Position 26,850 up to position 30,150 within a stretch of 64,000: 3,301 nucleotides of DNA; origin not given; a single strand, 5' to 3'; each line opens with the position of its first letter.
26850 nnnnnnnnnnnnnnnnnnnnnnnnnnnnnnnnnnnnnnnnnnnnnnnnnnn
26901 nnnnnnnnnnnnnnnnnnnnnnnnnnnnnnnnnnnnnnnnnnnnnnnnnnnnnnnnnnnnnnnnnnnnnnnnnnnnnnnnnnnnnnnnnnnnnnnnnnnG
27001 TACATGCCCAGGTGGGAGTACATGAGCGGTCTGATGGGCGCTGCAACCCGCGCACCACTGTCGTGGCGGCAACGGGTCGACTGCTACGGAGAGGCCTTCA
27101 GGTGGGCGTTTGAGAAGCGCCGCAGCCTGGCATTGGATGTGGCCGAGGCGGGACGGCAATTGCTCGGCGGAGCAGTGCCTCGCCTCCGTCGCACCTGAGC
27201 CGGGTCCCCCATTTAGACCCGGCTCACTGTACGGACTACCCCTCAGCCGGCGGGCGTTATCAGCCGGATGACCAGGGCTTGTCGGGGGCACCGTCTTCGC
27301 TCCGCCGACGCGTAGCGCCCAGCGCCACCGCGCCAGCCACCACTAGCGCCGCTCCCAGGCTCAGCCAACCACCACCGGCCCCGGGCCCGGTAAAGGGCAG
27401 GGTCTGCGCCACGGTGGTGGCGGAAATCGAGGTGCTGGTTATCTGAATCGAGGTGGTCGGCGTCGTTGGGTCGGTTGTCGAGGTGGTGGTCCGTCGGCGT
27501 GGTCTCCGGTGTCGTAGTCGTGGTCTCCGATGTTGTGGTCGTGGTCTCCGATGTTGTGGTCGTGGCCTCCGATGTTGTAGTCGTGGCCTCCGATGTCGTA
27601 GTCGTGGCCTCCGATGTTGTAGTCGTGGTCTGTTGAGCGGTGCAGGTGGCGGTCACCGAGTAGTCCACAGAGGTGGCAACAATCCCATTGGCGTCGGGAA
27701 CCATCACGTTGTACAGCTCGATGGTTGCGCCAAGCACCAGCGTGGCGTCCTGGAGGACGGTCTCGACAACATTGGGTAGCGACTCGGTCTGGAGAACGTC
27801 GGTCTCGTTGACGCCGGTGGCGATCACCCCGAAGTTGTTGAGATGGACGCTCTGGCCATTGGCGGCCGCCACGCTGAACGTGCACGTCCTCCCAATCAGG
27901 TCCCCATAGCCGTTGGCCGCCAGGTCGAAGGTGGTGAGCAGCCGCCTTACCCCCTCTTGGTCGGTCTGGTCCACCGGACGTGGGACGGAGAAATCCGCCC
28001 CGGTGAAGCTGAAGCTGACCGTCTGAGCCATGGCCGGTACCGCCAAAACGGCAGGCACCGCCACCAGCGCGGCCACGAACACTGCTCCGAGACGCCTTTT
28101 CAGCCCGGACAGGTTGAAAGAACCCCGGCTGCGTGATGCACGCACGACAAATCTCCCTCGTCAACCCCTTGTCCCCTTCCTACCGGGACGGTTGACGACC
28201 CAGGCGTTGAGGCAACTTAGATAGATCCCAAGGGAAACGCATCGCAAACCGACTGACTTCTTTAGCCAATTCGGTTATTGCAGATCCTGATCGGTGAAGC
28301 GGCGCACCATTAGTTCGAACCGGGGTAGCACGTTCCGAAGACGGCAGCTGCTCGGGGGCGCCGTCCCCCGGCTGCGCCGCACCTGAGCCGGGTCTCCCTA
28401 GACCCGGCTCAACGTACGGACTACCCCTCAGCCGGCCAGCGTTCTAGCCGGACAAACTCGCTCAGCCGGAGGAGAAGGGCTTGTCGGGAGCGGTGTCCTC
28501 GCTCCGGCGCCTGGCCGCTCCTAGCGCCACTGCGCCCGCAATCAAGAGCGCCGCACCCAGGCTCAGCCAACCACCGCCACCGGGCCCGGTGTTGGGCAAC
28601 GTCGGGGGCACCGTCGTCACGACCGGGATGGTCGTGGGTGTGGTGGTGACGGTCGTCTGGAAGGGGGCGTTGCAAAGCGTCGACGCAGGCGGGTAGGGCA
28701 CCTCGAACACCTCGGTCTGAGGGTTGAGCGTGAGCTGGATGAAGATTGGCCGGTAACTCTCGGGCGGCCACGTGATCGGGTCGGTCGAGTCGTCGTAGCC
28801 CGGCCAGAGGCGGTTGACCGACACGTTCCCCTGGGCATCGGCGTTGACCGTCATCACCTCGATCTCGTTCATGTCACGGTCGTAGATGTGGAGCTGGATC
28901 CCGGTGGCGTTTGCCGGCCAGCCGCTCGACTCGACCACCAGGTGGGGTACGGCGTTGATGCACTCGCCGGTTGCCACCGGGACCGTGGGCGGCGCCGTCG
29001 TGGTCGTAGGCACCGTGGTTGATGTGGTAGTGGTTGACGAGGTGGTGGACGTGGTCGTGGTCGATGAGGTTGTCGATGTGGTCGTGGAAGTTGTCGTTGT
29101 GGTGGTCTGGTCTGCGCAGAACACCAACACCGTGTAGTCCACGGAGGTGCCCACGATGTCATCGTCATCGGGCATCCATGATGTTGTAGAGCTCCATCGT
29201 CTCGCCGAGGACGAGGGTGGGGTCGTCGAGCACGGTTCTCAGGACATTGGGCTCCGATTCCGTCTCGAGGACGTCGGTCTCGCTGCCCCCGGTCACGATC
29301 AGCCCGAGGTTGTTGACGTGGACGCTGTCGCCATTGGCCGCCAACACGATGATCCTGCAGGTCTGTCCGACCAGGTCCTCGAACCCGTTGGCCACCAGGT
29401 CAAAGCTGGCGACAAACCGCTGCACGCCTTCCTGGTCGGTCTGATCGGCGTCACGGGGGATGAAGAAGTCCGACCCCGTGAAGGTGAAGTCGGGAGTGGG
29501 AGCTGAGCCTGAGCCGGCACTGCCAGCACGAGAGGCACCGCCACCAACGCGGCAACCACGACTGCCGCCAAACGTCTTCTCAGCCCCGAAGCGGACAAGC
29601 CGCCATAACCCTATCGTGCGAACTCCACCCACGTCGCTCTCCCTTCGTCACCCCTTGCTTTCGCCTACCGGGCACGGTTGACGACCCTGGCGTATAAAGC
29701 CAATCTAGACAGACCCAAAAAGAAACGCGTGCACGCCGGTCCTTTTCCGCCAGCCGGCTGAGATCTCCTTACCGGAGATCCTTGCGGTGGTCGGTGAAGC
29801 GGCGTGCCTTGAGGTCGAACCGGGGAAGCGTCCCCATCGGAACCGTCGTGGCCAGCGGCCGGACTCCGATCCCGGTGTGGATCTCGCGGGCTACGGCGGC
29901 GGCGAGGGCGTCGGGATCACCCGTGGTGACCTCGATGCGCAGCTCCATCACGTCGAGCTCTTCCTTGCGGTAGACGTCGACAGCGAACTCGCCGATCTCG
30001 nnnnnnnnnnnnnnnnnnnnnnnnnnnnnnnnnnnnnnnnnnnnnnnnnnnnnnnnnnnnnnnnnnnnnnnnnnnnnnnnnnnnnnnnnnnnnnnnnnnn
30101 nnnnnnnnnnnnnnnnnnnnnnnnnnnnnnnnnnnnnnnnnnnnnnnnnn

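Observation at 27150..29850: Ancient tandem duplication of an LPXTG surface-protein cassette, with junction scars from both neighbouring genes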

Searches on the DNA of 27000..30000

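Call 58: search_rna_families(source=window, start=27000, end=30000, threshold=evalue, max_evalue=1)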
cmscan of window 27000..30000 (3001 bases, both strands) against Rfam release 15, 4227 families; matches with E-value up to 1: 0.
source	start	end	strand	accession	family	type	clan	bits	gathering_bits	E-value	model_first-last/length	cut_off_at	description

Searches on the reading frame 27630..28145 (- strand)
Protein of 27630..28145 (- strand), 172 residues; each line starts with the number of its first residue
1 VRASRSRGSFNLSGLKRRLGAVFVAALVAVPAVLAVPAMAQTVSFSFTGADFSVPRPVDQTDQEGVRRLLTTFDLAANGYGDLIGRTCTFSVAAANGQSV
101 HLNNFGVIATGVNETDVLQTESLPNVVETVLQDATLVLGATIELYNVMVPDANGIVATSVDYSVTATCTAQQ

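Call 15: find_homologous_proteins(query=window:27630-28145:-, max_evalue=0.001)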
Query seq(172 aa) (172 aa): 24 proteins with E <= 0.001 among 1387 candidates.
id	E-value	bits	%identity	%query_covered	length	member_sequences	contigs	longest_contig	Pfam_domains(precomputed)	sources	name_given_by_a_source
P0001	6.3e-102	356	100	100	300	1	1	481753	-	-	-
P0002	7.4e-89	313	88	100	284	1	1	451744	-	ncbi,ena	-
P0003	1.0e-70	255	84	87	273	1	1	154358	-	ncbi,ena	-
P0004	2.0e-67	244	72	98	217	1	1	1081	-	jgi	-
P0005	6.4e-64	233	68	99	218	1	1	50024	PF21827.2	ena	-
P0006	1.8e-55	205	60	99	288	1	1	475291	-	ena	-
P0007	4.2e-55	204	68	87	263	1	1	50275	-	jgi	jgi:hypothetical protein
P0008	5.6e-55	204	68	87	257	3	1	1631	-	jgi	jgi:hypothetical protein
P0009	1.2e-53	199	65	83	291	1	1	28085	-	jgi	jgi:hypothetical protein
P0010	1.7e-53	199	66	83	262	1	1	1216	-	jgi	jgi:hypothetical protein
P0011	8.8e-53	196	73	77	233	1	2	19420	PF00746.27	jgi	jgi:LPXTG-motif cell wall-anchored protein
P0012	4.6e-52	194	66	88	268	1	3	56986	-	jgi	jgi:hypothetical protein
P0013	7.0e-51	190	66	82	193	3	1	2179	-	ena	-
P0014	1.2e-50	189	64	80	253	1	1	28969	-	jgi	jgi:hypothetical protein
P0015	2.8e-50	188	63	88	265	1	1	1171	-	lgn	-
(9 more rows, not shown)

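Call 18: find_encoding_contigs(protein=P0002, flank=8000, max_places=3)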
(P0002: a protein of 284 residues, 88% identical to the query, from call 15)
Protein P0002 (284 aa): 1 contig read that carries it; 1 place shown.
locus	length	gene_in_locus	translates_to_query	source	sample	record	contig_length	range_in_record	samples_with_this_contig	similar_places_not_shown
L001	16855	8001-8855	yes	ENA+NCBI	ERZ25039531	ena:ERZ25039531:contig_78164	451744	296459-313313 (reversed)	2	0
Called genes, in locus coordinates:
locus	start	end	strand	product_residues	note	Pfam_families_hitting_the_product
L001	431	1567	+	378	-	-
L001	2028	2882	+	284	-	PF00793:DAHP_synth_1, PF03102:NeuB (weak)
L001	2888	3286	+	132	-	PF00501:AMP-binding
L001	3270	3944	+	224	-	PF00501:AMP-binding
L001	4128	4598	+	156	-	-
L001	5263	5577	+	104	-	-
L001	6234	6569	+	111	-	PF14535:AMP-binding_C_2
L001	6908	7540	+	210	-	-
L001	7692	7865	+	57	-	-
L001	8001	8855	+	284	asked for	-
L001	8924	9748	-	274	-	PF20706:GT4-conflict (faint), PF00534:Glycos_transf_1, PF13692:Glyco_trans_1_4, PF13524:Glyco_trans_1_2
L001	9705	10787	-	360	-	-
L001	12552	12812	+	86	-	-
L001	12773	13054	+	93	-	PF01370:Epimerase (weak)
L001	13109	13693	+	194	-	PF01370:Epimerase, PF16363:GDP_Man_Dehyd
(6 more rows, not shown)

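Call 19: find_encoding_contigs(protein=P0006, flank=8000, max_places=3)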
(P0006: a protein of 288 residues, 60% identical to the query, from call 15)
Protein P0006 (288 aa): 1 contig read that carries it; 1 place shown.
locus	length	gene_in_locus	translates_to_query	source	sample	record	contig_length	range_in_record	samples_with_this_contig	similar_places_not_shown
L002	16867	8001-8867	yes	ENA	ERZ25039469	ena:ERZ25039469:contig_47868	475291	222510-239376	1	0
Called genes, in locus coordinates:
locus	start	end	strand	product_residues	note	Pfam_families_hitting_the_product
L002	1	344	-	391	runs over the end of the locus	PF07690:MFS_1, PF00083:Sugar_tr (weak)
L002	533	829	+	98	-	PF10611:DUF2469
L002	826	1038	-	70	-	-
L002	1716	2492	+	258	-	PF00378:ECH_1, PF16113:ECH_2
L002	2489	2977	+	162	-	PF11303:DUF3105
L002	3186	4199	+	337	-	PF18152:DAHP_snth_FXD, PF00793:DAHP_synth_1, PF03102:NeuB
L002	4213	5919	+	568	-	PF00501:AMP-binding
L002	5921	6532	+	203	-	PF01947:Rv2949c-like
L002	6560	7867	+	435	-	PF14535:AMP-binding_C_2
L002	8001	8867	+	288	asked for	-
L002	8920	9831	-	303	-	PF00535:Glycos_transf_2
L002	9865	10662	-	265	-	PF00685:Sulfotransfer_1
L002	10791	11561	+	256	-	PF00483:NTP_transferase, PF12804:NTP_transf_3 (weak)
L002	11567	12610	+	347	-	PF01073:3Beta_HSD, PF01370:Epimerase, PF04321:RmlD_sub_bind, PF13460:NAD_binding_10 (faint), PF16363:GDP_Man_Dehyd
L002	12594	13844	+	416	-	PF08421:Methyltransf_13, PF13489:Methyltransf_23, PF08241:Methyltransf_11, PF08242:Methyltransf_12, PF08484:Methyltransf_14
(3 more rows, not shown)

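Call 26: find_encoding_contigs(protein=P0003, flank=8000, max_places=2)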
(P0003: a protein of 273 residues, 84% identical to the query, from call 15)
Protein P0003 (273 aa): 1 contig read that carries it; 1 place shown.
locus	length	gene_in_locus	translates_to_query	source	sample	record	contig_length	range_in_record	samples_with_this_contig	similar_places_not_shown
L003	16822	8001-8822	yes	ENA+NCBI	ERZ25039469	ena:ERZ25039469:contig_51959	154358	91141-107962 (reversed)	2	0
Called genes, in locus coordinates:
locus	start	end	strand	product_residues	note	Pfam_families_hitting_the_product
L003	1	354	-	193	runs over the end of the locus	PF02627:CMD (weak)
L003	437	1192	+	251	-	PF00378:ECH_1, PF16113:ECH_2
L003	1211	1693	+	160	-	PF11303:DUF3105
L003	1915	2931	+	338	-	PF18152:DAHP_snth_FXD, PF00793:DAHP_synth_1, PF03102:NeuB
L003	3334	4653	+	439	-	PF00501:AMP-binding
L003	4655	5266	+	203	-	PF01947:Rv2949c-like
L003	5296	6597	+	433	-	PF14535:AMP-binding_C_2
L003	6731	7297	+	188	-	-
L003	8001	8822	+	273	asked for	-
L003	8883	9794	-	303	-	PF00535:Glycos_transf_2, PF13641:Glyco_tranf_2_3 (weak)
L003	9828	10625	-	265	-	PF00685:Sulfotransfer_1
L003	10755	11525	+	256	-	PF00483:NTP_transferase, PF12804:NTP_transf_3 (weak)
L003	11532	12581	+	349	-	PF01073:3Beta_HSD (weak), PF01370:Epimerase, PF04321:RmlD_sub_bind, PF16363:GDP_Man_Dehyd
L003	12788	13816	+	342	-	PF13489:Methyltransf_23, PF08241:Methyltransf_11 (weak), PF08242:Methyltransf_12, PF08484:Methyltransf_14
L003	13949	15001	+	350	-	PF13489:Methyltransf_23, PF08484:Methyltransf_14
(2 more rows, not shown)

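Call 27: find_encoding_contigs(protein=P0005, flank=8000, max_places=2)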
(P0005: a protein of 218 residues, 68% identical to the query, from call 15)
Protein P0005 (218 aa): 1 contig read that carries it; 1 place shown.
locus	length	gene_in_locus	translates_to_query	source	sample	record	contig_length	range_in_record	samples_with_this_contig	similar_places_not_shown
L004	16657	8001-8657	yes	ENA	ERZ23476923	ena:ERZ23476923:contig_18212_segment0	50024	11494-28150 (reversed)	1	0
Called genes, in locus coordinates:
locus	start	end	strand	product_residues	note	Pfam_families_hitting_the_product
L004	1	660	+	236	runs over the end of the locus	PF10611:DUF2469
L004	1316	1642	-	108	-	-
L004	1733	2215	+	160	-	PF00378:ECH_1, PF16113:ECH_2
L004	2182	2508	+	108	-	PF00378:ECH_1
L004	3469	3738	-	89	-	-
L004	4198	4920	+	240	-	-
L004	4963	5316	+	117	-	-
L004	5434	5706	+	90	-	-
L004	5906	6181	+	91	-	-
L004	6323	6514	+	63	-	-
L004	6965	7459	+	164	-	-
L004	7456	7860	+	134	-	PF14535:AMP-binding_C_2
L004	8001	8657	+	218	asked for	PF21827:New_glue (weak)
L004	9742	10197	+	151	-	PF03401:TctC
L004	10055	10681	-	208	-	PF01494:FAD_binding_3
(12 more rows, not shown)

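Call 28: find_encoding_contigs(protein=P0011, flank=8000, max_places=2)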
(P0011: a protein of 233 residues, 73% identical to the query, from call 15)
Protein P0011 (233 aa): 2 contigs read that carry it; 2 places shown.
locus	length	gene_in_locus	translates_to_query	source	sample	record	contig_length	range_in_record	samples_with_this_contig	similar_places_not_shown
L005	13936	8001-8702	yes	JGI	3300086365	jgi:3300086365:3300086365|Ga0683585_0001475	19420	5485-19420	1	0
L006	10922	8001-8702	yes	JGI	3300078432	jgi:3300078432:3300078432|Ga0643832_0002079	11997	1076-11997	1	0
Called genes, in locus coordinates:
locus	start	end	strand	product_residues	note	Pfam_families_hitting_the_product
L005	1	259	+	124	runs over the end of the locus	PF01648:ACPS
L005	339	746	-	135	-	PF01850:PIN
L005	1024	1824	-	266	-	PF08327:AHSA1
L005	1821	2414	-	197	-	PF13545:HTH_Crp_2 (weak), PF12802:MarR_2 (weak), PF12840:HTH_20, PF13412:HTH_24 (weak)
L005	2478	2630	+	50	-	-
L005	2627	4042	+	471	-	PF03853:YjeF_N, PF01256:Carb_kinase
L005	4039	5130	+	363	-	PF01168:Ala_racemase_N, PF00842:Ala_racemase_C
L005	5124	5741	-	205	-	PF00440:TetR_N, PF02909:TetR_C_1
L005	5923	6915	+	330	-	PF00005:ABC_tran, PF13304:AAA_21, PF13732:DrrA1-3_C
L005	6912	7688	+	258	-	PF01061:ABC2_membrane, PF12698:ABC2_membrane_3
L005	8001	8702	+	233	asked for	PF00746:Gram_pos_anchor (weak)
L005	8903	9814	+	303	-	PF03576:Peptidase_S58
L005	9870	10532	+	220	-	PF03167:UDG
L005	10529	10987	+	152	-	PF02367:TsaE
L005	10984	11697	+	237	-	PF00814:TsaD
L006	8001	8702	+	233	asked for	PF00746:Gram_pos_anchor (weak)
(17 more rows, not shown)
